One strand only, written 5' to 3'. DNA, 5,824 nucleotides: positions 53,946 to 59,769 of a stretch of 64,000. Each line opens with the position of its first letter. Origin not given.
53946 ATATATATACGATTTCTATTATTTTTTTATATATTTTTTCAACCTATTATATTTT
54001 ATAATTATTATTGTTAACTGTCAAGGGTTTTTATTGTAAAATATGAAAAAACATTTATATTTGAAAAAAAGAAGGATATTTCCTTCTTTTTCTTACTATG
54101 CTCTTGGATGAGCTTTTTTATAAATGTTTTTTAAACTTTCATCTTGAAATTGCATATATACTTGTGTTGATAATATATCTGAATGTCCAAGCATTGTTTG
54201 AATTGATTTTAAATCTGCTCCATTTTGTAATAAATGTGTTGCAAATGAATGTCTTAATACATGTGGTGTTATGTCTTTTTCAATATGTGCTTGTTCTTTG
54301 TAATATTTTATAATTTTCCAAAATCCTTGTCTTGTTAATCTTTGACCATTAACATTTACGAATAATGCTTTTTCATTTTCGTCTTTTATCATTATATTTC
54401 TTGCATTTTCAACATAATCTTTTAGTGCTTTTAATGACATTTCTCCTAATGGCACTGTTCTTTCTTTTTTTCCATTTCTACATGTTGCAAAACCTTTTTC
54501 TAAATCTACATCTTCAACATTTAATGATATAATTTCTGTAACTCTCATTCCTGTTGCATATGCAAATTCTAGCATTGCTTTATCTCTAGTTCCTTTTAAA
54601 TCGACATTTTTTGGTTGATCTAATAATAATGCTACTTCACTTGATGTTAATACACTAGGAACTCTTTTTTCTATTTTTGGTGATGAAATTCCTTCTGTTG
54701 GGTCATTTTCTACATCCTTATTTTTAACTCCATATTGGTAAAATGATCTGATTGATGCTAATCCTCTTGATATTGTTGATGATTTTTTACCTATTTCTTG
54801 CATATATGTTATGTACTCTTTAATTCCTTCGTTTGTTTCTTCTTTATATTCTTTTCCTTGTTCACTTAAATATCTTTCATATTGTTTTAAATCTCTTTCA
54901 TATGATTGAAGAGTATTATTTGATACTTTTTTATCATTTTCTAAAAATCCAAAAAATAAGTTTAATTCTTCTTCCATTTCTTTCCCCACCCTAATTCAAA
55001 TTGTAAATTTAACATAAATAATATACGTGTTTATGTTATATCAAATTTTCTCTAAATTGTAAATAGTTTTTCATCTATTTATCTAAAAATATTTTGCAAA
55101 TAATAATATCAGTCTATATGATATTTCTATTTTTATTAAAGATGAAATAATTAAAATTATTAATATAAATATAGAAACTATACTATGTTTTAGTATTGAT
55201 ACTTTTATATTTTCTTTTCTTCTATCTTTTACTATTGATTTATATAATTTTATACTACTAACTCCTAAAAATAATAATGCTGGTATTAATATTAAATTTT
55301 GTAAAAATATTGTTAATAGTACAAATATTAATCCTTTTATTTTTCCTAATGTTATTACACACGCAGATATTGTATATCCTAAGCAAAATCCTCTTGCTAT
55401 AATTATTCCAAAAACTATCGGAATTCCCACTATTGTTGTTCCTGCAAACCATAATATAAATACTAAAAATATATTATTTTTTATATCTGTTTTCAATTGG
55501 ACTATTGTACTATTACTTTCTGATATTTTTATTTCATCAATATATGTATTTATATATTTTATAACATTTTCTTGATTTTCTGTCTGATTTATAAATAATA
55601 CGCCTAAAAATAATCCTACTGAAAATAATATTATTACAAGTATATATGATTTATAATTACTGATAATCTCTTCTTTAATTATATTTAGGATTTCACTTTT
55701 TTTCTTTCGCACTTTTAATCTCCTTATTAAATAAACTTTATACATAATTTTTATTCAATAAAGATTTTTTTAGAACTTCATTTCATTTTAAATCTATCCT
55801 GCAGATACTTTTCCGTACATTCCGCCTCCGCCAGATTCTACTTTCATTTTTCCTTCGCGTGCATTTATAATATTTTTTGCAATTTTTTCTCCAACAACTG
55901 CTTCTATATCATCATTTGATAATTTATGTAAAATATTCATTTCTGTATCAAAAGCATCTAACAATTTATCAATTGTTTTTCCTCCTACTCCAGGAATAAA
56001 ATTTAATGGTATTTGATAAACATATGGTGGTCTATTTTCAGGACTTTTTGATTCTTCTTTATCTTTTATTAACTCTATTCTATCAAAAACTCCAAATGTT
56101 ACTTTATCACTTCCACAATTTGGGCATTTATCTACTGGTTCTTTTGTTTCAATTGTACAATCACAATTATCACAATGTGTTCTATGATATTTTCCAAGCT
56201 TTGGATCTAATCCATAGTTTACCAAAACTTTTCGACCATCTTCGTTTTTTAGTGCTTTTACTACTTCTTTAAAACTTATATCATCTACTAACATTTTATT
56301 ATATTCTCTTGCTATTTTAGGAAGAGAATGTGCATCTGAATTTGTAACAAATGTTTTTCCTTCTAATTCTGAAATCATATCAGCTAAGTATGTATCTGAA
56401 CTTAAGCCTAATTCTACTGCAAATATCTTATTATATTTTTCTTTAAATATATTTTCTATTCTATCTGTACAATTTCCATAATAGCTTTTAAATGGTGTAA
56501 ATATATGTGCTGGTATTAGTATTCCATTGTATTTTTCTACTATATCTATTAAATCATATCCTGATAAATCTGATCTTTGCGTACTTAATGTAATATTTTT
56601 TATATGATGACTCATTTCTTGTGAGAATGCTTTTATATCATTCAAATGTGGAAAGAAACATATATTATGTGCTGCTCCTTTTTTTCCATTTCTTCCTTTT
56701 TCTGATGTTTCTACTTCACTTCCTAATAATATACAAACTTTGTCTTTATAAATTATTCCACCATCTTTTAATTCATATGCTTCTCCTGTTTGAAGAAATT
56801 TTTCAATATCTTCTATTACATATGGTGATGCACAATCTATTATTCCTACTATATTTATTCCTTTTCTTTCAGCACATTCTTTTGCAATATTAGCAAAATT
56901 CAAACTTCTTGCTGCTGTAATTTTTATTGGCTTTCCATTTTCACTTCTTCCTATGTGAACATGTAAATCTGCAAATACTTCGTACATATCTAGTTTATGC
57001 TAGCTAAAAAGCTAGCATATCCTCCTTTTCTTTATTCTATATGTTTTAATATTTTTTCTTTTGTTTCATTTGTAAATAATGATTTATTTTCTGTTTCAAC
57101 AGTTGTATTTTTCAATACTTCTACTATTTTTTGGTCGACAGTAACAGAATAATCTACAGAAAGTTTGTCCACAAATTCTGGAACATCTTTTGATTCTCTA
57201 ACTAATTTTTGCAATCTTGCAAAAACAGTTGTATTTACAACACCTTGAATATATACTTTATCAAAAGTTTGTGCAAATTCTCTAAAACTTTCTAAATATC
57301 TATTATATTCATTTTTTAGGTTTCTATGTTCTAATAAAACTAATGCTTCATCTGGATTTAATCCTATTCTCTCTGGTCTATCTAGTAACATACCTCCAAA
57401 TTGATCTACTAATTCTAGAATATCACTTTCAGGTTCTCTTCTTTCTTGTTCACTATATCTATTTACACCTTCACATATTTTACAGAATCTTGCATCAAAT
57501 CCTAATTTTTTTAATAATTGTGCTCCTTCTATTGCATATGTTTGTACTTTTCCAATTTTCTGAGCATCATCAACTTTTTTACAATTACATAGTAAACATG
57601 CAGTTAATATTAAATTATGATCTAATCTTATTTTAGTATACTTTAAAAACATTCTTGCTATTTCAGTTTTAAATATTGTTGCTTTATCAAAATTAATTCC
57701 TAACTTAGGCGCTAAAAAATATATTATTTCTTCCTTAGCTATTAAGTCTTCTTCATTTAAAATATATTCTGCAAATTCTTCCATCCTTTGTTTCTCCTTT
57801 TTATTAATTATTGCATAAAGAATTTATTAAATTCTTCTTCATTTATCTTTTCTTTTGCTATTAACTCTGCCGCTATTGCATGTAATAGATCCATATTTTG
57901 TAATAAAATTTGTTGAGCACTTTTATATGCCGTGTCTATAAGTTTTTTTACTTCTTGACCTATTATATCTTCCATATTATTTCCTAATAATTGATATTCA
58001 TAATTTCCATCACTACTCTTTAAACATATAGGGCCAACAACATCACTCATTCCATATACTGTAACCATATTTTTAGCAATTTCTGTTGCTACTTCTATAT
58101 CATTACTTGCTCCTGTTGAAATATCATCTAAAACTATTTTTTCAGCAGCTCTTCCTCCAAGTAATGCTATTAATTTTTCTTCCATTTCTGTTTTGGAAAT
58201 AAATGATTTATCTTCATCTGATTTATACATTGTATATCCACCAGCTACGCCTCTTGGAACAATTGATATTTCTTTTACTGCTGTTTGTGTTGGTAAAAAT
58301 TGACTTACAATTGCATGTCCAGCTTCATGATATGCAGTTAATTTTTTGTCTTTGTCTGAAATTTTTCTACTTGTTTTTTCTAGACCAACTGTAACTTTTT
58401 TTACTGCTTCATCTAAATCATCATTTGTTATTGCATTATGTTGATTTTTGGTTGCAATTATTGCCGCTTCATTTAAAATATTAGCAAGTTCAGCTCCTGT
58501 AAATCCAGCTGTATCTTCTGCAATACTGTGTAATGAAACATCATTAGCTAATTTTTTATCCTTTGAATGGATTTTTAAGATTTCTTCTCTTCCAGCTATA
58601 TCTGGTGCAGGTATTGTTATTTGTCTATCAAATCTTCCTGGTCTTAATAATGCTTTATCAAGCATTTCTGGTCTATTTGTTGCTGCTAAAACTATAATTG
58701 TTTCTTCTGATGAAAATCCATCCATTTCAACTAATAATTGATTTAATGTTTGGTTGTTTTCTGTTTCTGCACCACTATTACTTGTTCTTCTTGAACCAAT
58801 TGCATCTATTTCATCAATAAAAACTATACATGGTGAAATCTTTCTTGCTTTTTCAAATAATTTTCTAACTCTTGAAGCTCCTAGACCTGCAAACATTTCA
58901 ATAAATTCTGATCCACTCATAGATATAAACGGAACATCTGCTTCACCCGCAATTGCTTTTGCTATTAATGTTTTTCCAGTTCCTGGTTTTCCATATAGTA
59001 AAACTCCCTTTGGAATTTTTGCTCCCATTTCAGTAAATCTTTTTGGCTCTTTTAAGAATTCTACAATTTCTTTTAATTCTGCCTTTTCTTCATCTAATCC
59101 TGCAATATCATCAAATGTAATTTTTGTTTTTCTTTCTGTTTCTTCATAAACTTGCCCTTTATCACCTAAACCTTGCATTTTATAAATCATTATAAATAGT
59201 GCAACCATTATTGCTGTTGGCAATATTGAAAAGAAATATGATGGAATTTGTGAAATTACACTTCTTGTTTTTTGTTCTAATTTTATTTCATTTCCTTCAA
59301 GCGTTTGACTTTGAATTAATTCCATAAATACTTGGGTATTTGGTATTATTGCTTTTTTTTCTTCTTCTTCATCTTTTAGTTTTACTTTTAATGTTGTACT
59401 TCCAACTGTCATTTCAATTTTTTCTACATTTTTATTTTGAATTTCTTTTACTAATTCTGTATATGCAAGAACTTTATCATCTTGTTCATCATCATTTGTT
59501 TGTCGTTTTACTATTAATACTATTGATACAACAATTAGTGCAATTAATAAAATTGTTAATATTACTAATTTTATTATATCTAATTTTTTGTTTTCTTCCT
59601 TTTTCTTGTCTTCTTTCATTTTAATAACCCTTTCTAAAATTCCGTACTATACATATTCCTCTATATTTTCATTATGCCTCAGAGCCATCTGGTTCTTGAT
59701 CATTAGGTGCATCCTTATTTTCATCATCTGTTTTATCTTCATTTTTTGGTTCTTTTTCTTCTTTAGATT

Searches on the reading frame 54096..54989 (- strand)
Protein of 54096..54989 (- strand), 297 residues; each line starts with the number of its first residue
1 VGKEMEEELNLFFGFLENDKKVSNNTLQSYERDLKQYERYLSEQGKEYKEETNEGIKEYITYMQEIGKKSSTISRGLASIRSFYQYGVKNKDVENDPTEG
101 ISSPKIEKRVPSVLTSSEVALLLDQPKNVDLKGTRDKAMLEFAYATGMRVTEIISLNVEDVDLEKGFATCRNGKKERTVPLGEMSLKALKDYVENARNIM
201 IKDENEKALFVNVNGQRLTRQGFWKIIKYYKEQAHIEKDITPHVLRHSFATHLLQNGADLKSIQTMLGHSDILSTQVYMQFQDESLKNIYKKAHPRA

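Call 16: search_protein_families(library=ncbifam, proteins=[window:54096-54989:-], max_evalue=0.00001)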
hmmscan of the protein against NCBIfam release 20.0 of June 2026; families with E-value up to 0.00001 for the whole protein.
window:54096-54989:- (297 aa): 13 families
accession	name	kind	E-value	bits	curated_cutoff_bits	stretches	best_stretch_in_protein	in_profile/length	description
TIGR02225.1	recomb_XerD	equivalog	3.5e-104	348.2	329.6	1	12-297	3-290/290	site-specific tyrosine recombinase XerD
NF001399.0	PRK00283.1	subfamily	2.2e-98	329.2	279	1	4-297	4-299/300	tyrosine recombinase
TIGR02224.1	recomb_XerC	equivalog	4.5e-88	295.4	335.15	1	12-297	3-293/295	tyrosine recombinase XerC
NF040815.2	recomb_XerA_Arch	equivalog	1.5e-66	224.6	220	1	20-290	10-263/263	site-specific tyrosine recombinase/integron integrase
NF002331.0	PRK01287.1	subfamily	1.7e-58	198.3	371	1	17-295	37-326/365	site-specific tyrosine recombinase XerC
TIGR02249.1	integrase_gron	subfamily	6.9e-40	137.3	265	2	221-283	240-302/315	integron integrase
NF003462.0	PRK05084.1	equivalog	4e-31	108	267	1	134-292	195-355/360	tyrosine recombinase XerS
NF011946.0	PRK15417.1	equivalog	3.4e-27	95.5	435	2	217-280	251-314/337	integron integrase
NF007370.0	PRK09870.1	subfamily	8.4e-21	74.5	221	1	111-294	10-192/200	tyrosine-type DNA invertase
NF007371.0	PRK09871.1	subfamily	8.8e-20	71.1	222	1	114-280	7-173/198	tyrosine-type DNA invertase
NF002685.0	PRK02436.1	equivalog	3.2e-09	37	178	1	15-278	8-243/245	site-specific tyrosine recombinase XerD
NF040693.1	recomb_GmtY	equivalog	4.3e-09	36.1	340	1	210-287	354-438/441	gamma-mobile-trio recombinase GmtY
NF041502.1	integrase_1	equivalog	1.6e-06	27.2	350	0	203-291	282-370/484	site-specific integrase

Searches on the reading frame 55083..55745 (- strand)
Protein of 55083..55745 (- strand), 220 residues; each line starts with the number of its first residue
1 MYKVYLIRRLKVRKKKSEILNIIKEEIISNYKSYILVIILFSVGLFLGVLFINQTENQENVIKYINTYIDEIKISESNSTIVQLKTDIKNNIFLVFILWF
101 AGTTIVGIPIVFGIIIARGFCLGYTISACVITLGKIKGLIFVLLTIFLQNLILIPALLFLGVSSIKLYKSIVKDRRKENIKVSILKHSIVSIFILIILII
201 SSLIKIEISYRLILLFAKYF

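Call 16: search_protein_families(library=ncbifam, proteins=[window:55083-55745:-], max_evalue=0.00001)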
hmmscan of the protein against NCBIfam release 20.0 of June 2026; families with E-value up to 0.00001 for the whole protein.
window:55083-55745:- (220 aa): 1 family
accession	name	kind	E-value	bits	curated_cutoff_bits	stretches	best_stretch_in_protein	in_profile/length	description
TIGR02831.1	spo_II_M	equivalog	3.9e-27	95.4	100.2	1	23-213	3-198/200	stage II sporulation protein M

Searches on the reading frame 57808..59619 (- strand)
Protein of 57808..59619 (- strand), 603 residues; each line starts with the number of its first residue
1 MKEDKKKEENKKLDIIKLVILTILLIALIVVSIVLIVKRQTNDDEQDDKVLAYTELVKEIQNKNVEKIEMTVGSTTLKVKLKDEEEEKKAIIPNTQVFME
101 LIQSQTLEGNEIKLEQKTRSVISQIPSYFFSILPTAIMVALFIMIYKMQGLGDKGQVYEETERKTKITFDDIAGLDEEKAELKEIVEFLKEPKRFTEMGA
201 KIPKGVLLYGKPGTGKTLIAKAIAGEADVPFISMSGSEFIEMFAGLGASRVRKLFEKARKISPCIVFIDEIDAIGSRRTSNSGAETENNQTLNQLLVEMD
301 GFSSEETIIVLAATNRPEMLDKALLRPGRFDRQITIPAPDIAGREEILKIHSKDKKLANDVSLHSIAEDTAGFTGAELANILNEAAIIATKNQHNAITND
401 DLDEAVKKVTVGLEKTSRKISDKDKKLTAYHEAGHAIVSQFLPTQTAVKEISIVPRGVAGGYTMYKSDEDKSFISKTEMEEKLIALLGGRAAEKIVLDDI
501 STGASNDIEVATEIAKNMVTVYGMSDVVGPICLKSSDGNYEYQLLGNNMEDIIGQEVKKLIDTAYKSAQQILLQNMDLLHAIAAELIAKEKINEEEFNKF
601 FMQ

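Call 16: search_protein_families(library=ncbifam, proteins=[window:57808-59619:-], max_evalue=0.00001)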
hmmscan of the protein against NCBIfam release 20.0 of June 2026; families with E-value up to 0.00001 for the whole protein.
window:57808-59619:- (603 aa): 13 families
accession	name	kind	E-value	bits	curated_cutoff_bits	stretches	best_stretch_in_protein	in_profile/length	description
TIGR01241.2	FtsH_fam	equivalog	7.8e-210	698.6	600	1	27-597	3-598/598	ATP-dependent zinc metalloprotease FtsH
NF008004.0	PRK10733.1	equivalog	1.8e-150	502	1008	1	25-595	5-587/644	ATP-dependent zinc metalloprotease FtsH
NF003069.1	PRK03992.1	subfamily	2.8e-95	319.7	500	1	121-411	77-374/379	proteasome-activating nucleotidase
TIGR01242.2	TIGR01242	subfamily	6.6e-89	298.4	500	1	160-411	104-357/362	proteasome-activating nucleotidase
NF047747.1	PrtsmActNtasePan2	equivalog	5.4e-79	266.3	700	1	156-410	138-393/397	proteasome-activating nucleotidase Pan2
NF047748.1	PrtsmActNtasePan1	equivalog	5.2e-78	262.8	750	1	42-421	14-401/405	proteasome-activating nucleotidase Pan1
TIGR01243.1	CDC48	subfamily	7.5e-77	259.2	802.65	1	166-426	449-709/733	CDC48 family AAA ATPase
NF041006.2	cell_div_CdvC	equivalog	9.8e-46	156.3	650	1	163-399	96-339/370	cell division protein CdvC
TIGR03689.1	pup_AAA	equivalog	4.3e-42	144.5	504.75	1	165-365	177-390/512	proteasome ATPase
NF042959.1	IteA_antiphage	equivalog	6.7e-39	134.1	510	1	177-426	99-339/367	anti-phage ATPase IteA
NF003229.0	PRK04195.1-5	equivalog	2.1e-10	39.9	280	1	169-277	16-118/413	replication factor C large subunit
TIGR03922.1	T7SS_EccA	equivalog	7.3e-07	28.1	466.65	1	169-335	275-447/557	type VII secretion AAA-ATPase EccA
NF003745.1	PRK05342.1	equivalog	7.7e-06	25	359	0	205-282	111-194/418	ATP-dependent Clp protease ATP-binding subunit ClpX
